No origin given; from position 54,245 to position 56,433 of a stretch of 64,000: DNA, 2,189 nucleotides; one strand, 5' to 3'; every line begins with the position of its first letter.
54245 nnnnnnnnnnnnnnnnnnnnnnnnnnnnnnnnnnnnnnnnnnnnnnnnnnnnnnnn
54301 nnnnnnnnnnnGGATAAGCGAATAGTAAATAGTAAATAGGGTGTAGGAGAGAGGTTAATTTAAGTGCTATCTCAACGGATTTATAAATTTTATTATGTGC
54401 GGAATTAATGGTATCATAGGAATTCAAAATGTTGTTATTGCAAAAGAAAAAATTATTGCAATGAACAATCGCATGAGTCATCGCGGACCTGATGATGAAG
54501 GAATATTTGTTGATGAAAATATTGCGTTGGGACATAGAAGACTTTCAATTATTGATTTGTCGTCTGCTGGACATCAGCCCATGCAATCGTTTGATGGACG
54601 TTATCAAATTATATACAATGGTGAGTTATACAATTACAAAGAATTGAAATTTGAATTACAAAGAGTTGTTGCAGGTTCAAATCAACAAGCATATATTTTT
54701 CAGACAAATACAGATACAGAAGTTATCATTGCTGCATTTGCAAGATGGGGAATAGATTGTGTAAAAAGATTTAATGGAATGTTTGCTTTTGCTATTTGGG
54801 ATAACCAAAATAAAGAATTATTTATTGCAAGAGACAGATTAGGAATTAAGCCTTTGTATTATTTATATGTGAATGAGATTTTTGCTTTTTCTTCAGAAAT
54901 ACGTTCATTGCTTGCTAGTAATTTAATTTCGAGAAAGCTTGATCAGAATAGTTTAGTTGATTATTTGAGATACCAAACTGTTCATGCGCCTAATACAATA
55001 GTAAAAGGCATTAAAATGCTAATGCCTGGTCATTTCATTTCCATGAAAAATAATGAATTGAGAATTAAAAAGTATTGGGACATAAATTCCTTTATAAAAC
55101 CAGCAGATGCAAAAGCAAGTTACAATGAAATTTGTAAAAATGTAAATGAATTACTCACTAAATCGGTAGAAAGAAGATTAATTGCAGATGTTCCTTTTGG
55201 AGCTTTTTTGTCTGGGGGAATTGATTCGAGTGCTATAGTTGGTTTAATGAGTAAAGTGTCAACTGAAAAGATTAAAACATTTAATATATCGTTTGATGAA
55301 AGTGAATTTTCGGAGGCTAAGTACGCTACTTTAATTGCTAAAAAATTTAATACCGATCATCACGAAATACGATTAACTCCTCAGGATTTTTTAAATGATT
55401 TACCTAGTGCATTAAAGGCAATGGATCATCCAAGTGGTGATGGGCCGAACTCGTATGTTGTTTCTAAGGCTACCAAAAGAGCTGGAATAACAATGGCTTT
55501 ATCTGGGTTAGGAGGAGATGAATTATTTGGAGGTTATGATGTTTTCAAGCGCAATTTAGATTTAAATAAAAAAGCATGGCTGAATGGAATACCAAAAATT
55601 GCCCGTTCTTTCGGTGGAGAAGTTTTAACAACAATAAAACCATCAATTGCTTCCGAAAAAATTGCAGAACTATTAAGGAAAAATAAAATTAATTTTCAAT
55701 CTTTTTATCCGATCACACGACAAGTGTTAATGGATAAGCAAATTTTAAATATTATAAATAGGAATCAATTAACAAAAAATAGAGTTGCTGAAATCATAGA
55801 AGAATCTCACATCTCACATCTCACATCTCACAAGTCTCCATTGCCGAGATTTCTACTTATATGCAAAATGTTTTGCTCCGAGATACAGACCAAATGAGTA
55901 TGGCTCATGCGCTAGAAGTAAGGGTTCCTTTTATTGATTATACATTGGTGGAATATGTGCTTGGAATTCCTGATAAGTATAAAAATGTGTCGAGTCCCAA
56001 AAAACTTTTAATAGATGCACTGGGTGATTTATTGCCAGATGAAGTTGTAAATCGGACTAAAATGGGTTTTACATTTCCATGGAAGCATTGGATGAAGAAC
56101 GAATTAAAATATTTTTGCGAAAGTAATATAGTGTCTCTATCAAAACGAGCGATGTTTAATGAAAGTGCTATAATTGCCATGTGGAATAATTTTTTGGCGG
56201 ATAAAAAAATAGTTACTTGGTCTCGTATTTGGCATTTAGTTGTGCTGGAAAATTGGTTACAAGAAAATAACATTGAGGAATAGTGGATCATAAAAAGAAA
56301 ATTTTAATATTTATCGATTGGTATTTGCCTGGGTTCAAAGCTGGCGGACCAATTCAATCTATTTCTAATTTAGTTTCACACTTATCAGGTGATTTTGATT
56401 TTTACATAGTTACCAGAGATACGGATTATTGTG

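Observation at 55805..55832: Perfect (TCTCACA)x4 heptanucleotide repeat splits the EPS-locus asparagine synthase: likely phase-variable switch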

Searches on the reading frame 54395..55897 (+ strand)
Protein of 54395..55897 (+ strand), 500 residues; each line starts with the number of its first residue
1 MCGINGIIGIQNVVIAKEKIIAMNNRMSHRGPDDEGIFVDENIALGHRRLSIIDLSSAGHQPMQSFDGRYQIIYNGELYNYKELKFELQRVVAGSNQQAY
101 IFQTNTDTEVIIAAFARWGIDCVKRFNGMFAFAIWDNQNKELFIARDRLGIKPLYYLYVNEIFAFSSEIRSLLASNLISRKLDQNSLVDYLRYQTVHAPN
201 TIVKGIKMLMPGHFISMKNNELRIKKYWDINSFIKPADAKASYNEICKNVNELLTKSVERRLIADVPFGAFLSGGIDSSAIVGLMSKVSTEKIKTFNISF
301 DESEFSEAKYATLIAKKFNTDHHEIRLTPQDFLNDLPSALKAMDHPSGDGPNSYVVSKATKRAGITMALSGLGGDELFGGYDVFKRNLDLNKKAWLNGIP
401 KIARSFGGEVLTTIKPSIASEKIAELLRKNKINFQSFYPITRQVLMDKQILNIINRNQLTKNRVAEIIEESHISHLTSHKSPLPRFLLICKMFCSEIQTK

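Call 6: search_protein_families(library=pfam, proteins=[window:54395-55897:+])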
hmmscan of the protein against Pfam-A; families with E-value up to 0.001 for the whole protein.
window:54395-55897:+ (500 aa): 5 families
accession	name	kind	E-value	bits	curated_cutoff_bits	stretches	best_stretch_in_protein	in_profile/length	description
PF00733.27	Asn_synthase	-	9.7e-49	167.3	21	1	250-410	2-153/354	Asparagine synthase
PF13522.11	GATase_6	-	1.7e-43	148.2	27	1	32-168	1-130/130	Glutamine amidotransferase domain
PF13537.11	GATase_7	-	4.2e-43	146.7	25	1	47-174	1-123/123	Glutamine amidotransferase domain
PF12481.13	DUF3700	-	0.00044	20.2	27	1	122-156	125-159/228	Aluminium induced protein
PF06508.19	QueC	-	0.00046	20.2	22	0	271-328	5-61/210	Queuosine biosynthesis protein QueC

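Call 17: find_related_loci(query=window:54395-55804:+, collection=genome_contigs, flank=4000)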
Query window:54395-55804:+ (470 aa) in genome_contigs; peptide patterns used: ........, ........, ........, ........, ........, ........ (x = any residue, [..] = any of these).
138 stretches matched a pattern; 68 encode a relative of the query (tblastn E <= 1e-3); 68 distinct loci.
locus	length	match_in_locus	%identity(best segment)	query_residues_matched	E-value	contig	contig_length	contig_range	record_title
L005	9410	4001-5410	76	1-470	0e+0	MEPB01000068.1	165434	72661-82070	MAG: Bacteroidetes bacterium RIFCSPLOWO2_12_FULL_35_15 rifcsplowo2_12_scaffold_34, whole genome shotgun sequence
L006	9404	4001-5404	76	1-468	0e+0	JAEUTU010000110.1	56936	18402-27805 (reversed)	MAG: Bacteroidia bacterium isolate new MAG-337 k141_2270949, whole genome shotgun sequence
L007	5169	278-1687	76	1-470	0e+0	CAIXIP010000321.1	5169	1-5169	MAG: uncultured Bacteroidetes bacterium isolate KT5_bin-767 genome assembly, contig: bin-767:321/358, whole genome shotg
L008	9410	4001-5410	75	1-470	0e+0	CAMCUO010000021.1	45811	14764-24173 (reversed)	MAG: Chitinophaga pinensis isolate TrH-25oct19-117 genome assembly, contig: TrH-25oct19-C1274, whole genome shotgun sequ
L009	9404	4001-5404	76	1-468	0e+0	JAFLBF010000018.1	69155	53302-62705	MAG: Bacteroidetes bacterium isolate UWPOB_BACT3 gnl_X_OJEEJDBO_18, whole genome shotgun sequence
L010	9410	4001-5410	75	1-470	0e+0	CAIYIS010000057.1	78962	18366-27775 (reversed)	MAG: uncultured Bacteroidetes bacterium isolate Kiruna_bin-09093 genome assembly, contig: bin-09093:57/85, whole genome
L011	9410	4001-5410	73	1-470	0e+0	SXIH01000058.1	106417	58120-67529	MAG: Bacteroidota bacterium isolate F1-120-MAGs045 F1-120__c892258, whole genome shotgun sequence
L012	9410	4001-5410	73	1-470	0e+0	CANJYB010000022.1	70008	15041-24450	MAG: Bacteroidetes bacterium isolate RH-23may17-974 genome assembly, contig: RH-23may17-C2683, whole genome shotgun sequ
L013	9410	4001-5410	74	1-470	0e+0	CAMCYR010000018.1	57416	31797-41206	MAG: Chitinophaga pinensis isolate MsH-01oct19-148 genome assembly, contig: MsH-01oct19-C759, whole genome shotgun seque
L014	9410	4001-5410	74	1-470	0e+0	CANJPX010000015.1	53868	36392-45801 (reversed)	MAG: Bacteroidetes bacterium isolate RH-23may17-678 genome assembly, contig: RH-23may17-C4245, whole genome shotgun sequ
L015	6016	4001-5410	73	1-470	0e+0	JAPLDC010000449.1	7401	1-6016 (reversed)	MAG: Bacteroidetes bacterium isolate LacPavin_0920_WC57_MAG_35_7 LacPavin_0920_WC57_scaffold_868644, whole genome shotgu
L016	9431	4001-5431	73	1-470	0e+0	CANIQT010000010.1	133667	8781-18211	MAG: Bacteroidetes bacterium isolate RH-15aug16-189 genome assembly, contig: RH-15aug16-C185, whole genome shotgun seque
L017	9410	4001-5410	73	1-470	0e+0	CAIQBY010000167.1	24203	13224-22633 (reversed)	MAG: uncultured Bacteroidetes bacterium isolate Umea3_bin-1094 genome assembly, contig: bin-1094:167/423, whole genome s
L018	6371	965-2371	73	1-469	0e+0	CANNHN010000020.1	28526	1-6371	MAG: Bacteroidetes bacterium isolate ZH-Jul18-109 genome assembly, contig: ZH-Jul18-C1016, whole genome shotgun sequence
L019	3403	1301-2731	72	1-470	0e+0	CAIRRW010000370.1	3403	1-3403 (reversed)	MAG: uncultured Bacteroidetes bacterium isolate MJ-time_bin-7887 genome assembly, contig: bin-7887:370/551, whole genome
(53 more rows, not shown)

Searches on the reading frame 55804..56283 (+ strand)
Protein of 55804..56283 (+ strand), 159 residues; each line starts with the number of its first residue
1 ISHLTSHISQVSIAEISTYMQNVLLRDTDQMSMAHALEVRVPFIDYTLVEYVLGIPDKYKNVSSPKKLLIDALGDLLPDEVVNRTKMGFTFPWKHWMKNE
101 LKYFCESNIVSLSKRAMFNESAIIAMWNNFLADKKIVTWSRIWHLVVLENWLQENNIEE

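Call 6: search_protein_families(library=pfam, proteins=[window:55861-56283:+])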
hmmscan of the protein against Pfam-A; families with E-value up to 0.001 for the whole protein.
window:55861-56283:+ (140 aa): 1 family
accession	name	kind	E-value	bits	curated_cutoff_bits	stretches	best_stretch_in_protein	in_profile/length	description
PF00733.27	Asn_synthase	-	7.6e-30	105.2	21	1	2-134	220-354/354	Asparagine synthase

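Call 21: list_cluster_members(proteins=[P0069, window:55861-56283:+, P0002])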
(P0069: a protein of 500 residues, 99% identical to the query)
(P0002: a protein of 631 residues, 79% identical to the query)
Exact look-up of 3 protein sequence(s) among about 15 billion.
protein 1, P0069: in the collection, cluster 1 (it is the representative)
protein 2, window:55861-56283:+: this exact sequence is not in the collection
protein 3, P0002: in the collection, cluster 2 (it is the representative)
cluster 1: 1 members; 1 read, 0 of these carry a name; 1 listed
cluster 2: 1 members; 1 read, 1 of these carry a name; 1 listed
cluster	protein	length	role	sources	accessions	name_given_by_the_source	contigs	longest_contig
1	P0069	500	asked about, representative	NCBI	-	-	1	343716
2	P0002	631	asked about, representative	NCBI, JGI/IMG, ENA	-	asparagine synthase (glutamine-hydrolysing)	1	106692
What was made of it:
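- Tried and rejected: Its cluster has one member, from NCBI only, with no name or accession (call 21).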

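Call 32: find_encoding_contigs(protein=window:55804-56283:+, flank=3000, max_places=10)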
Protein window:55804-56283:+ (159 aa): 1 contig read that carries it; 1 place shown.
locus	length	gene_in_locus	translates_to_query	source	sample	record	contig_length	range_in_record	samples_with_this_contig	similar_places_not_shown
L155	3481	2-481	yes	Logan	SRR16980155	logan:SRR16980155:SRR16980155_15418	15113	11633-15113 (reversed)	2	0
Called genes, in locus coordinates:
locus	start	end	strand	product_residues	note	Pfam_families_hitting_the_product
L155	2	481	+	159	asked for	?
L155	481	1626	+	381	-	PF00534:Glycos_transf_1, PF13692:Glyco_trans_1_4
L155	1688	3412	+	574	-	PF02543:Carbam_trans_N, PF00814:TsaD (faint), PF16861:Carbam_trans_C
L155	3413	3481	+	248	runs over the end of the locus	PF00535:Glycos_transf_2, PF10111:Glyco_tranf_2_2, PF13641:Glyco_tranf_2_3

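Call 59: find_homologous_proteins(query=window:55861-56283:+, max_evalue=1e-30)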
Query window:55861-56283:+ (140 aa): 271 proteins with E <= 1e-30 among 354 candidates; the best 120 are listed.
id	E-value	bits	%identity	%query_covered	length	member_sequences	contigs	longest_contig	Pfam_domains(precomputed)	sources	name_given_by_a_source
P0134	1.3e-81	289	100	92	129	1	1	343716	PF00733.28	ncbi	-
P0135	1.1e-68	247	76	100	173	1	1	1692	PF00733.28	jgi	jgi:asparagine synthase (glutamine-hydrolysing)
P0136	2.3e-68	246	76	100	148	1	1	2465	PF00733.28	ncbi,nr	ncbi:MAG: asparagine synthetase B, partial [Bacteroidetes bacterium]|nr:asparagine synthetase B [Bac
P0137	8.8e-68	244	75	100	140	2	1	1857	PF00733.28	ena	-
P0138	1.2e-67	244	76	100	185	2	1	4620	PF00733.28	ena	-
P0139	2.1e-67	243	76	100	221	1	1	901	PF00733.28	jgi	jgi:asparagine synthase (glutamine-hydrolysing)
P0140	3.0e-67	243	76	100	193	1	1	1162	PF00733.28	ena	-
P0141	7.7e-67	241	76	100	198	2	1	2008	PF00733.28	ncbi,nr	ncbi:hypothetical protein H0W32_03460 [Patescibacteria group bacterium]|nr:hypothetical protein [Pat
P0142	2.6e-66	240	74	99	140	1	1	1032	PF00733.28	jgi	jgi:asparagine synthase (glutamine-hydrolysing)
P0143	3.0e-66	240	77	100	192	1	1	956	PF00733.28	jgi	jgi:asparagine synthase (glutamine-hydrolysing)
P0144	6.5e-64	232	72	100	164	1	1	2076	PF00733.28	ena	-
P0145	7.8e-64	232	77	99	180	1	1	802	PF00733.28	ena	-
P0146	5.3e-63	229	71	99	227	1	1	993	PF00733.28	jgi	jgi:asparagine synthase (glutamine-hydrolysing)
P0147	3.5e-62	226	71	100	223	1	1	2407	PF00733.28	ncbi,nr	ncbi:MAG TPA: asparagine synthase-related protein, partial [Bacteroidia bacterium]|nr:asparagine syn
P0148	3.9e-61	223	72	98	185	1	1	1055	PF00733.28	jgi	jgi:asparagine synthase (glutamine-hydrolysing)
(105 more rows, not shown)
